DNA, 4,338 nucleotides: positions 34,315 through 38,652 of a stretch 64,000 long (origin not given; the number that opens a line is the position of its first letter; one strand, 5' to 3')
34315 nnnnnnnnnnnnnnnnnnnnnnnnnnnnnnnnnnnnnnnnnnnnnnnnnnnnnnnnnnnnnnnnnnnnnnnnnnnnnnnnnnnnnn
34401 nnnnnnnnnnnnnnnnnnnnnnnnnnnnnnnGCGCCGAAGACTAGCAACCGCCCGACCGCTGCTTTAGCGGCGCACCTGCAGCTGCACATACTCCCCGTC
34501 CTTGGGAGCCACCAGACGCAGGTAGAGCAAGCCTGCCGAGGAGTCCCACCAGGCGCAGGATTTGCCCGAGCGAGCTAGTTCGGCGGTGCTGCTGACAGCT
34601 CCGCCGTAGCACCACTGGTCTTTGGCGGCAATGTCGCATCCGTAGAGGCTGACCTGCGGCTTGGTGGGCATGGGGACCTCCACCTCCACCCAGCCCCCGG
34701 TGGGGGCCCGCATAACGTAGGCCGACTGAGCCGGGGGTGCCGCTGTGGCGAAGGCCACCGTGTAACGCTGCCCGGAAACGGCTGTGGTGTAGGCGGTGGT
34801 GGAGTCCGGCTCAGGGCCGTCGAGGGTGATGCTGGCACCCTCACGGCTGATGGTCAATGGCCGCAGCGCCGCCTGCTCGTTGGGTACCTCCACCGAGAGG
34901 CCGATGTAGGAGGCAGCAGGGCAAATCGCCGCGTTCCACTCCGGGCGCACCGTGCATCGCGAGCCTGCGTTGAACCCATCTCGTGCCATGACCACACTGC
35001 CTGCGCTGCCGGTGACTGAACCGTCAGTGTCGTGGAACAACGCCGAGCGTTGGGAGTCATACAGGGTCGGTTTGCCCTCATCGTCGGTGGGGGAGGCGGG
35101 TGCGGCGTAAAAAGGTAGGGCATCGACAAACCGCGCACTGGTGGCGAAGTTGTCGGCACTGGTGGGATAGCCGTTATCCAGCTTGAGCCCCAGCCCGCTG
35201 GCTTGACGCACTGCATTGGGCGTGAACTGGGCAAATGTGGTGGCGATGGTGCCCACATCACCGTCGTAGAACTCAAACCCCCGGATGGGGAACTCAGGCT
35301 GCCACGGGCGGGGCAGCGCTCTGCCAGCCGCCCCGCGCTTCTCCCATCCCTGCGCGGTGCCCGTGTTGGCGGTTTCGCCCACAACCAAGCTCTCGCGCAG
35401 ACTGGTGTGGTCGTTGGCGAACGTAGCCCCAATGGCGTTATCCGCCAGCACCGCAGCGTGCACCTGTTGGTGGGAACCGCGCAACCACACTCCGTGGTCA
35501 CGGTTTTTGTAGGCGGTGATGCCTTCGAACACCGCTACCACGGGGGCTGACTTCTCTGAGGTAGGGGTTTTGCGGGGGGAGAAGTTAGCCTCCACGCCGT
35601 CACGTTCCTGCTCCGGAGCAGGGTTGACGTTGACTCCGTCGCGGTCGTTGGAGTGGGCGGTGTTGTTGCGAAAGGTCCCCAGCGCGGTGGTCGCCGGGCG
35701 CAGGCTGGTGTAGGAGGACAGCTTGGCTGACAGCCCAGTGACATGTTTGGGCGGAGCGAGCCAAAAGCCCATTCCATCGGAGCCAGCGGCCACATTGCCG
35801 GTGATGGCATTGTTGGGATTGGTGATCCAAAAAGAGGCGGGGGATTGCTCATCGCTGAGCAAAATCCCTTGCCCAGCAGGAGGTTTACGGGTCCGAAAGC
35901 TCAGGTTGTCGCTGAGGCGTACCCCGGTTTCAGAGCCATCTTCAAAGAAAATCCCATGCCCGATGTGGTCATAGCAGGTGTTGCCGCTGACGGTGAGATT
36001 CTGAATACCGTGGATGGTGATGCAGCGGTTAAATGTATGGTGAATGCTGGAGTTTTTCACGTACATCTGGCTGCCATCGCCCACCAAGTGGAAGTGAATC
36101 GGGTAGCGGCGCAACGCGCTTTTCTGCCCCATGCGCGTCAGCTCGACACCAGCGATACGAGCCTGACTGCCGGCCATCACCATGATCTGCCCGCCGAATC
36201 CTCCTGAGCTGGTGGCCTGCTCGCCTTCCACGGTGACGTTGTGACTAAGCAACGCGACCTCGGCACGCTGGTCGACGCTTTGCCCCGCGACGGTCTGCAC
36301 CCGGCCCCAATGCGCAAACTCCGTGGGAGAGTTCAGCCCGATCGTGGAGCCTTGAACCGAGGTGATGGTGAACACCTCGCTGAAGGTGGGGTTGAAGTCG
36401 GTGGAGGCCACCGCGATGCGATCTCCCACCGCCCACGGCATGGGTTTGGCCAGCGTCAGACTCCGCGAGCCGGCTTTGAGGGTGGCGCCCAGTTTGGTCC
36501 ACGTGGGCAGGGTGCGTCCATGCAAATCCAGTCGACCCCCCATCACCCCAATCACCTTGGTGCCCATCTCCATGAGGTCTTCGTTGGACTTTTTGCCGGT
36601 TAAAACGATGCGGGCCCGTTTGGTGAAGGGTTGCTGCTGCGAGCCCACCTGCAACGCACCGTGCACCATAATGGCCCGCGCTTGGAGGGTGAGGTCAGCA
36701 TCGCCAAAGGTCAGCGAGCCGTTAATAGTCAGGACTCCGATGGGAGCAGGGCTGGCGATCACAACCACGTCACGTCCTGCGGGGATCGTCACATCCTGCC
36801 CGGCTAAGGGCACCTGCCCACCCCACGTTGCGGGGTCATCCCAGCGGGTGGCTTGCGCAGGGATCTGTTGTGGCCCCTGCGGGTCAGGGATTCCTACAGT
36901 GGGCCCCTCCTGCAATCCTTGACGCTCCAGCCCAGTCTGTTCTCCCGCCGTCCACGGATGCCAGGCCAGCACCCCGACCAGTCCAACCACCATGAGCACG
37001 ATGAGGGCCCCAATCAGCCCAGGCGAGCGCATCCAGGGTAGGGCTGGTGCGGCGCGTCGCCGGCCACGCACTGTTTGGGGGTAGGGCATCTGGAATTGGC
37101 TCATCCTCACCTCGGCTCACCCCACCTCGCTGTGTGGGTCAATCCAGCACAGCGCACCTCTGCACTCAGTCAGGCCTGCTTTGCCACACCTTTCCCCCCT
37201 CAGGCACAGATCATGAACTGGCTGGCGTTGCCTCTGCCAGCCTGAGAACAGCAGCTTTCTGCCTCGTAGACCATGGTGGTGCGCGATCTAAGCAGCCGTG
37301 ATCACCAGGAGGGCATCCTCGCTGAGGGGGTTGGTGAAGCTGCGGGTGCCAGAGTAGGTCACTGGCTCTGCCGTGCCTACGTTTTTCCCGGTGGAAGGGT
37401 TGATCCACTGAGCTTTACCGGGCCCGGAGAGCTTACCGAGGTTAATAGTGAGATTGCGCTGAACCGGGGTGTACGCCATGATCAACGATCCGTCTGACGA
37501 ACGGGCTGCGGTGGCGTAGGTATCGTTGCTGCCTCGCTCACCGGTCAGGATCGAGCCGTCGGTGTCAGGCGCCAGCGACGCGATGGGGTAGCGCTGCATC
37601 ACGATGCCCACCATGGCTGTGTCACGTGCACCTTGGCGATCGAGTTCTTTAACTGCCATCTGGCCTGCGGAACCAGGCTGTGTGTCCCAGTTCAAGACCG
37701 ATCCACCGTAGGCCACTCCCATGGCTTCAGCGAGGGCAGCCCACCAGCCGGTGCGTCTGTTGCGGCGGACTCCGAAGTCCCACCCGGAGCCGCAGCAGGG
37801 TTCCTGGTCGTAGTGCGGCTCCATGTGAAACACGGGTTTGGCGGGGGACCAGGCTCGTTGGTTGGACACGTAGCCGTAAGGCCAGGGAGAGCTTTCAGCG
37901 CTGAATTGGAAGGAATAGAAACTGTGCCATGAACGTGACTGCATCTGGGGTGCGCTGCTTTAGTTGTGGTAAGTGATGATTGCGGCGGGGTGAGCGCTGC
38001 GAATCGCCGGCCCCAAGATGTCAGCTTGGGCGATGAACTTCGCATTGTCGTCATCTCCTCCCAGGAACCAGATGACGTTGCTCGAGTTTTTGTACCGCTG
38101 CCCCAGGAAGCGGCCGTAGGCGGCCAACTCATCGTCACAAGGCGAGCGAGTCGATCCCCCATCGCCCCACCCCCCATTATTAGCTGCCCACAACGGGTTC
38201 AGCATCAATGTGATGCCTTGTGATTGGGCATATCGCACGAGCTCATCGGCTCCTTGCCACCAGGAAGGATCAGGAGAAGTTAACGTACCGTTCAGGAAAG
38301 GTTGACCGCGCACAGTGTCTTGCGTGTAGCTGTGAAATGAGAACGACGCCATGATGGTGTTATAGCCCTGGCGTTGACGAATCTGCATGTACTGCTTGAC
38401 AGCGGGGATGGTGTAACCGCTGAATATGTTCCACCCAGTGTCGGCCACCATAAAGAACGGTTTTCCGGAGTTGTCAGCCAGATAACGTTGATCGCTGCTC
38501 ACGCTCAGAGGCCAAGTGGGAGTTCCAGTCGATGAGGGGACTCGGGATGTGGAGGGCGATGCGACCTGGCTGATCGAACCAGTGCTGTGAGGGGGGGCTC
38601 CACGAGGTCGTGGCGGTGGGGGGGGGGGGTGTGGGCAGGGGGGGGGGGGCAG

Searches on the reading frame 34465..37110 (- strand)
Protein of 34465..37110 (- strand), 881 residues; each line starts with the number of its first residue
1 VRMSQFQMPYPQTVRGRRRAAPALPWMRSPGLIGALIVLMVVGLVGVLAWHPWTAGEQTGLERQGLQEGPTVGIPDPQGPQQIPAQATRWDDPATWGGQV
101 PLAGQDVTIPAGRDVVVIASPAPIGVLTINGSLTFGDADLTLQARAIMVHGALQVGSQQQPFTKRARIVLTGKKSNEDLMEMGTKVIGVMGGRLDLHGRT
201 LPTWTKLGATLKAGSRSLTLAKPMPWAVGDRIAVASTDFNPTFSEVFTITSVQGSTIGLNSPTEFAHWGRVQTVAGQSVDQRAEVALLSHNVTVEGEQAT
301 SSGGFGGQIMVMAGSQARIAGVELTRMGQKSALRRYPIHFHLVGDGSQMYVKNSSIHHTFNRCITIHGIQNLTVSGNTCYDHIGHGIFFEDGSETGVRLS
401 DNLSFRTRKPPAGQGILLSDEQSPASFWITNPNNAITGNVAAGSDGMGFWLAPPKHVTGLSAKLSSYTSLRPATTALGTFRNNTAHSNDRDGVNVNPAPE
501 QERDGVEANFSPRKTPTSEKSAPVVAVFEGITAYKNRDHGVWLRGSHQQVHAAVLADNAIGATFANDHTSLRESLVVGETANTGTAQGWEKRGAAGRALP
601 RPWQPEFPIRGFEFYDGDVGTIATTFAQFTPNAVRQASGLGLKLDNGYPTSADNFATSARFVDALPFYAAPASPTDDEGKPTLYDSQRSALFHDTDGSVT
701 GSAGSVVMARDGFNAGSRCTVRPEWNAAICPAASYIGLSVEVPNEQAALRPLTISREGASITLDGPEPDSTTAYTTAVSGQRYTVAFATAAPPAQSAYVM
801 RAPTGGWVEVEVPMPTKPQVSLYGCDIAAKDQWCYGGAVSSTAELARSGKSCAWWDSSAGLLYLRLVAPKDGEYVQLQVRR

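Call 6: search_protein_families(library=pfam, proteins=[window:34465-37110:-], max_evalue=0.01)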
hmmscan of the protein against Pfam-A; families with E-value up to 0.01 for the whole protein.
window:34465-37110:- (881 aa): 4 families
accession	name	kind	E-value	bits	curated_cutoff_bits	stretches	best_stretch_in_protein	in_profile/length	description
PF24606.1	CEMIP_beta-hel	-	1.2e-66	224.9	27.3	1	304-492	1-211/212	CEMIP beta-helix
PF10162.14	G8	-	1.7e-30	105.9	22.9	1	95-207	1-123/124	G8 domain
PF13229.12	Beta_helix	-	2e-10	41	25.9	1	289-423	31-149/158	Right handed beta helix region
PF05048.19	NosD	-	0.0015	18.5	23.6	0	347-451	47-133/212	Periplasmic copper-binding protein (NosD)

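Call 7: search_protein_families(library=ncbifam, proteins=[window:34465-37110:-], max_evalue=0.01)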
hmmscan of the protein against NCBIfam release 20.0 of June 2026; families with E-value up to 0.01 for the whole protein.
window:34465-37110:- (881 aa): 1 family
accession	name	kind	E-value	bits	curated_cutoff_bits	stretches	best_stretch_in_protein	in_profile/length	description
TIGR03804.1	para_beta_helix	repeat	0.0089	15.7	19.45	0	366-394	4-31/44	parallel beta-helix repeat protein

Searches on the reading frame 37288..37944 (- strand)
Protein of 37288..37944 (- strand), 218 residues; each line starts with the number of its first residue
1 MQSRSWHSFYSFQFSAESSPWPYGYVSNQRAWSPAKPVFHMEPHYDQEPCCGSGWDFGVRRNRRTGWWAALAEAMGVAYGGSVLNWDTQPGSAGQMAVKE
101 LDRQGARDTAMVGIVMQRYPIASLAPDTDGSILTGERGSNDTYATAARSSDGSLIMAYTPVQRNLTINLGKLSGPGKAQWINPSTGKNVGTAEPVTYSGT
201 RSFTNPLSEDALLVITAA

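Call 15: search_protein_families(library=pfam, proteins=[window:37288-37944:-], max_evalue=0.001)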
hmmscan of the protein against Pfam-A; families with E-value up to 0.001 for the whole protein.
window:37288-37944:- (218 aa): 2 families
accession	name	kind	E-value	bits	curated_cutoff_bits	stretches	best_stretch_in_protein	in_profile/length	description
PF12904.13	Collagen_bind_2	-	8.2e-12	45.2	22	1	129-214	3-90/92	Putative collagen-binding domain of a collagenase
PF13204.13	Apiosidase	-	3.5e-11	43.7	26.5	1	2-121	195-318/320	Apiosidase-like, catalytic domain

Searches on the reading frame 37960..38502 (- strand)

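Call 15: search_protein_families(library=pfam, proteins=[window:37960-38502:-], max_evalue=0.001)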
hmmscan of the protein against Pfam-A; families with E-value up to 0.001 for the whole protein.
window:37960-38502:- (180 aa): 2 families
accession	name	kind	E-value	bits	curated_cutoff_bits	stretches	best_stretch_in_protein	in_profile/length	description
PF13204.13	Apiosidase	-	3.9e-39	135.5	26.5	1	2-180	1-185/320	Apiosidase-like, catalytic domain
PF00150.24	Cellulase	-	2e-06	28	23.5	1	12-145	4-124/272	Cellulase (glycosyl hydrolase family 5)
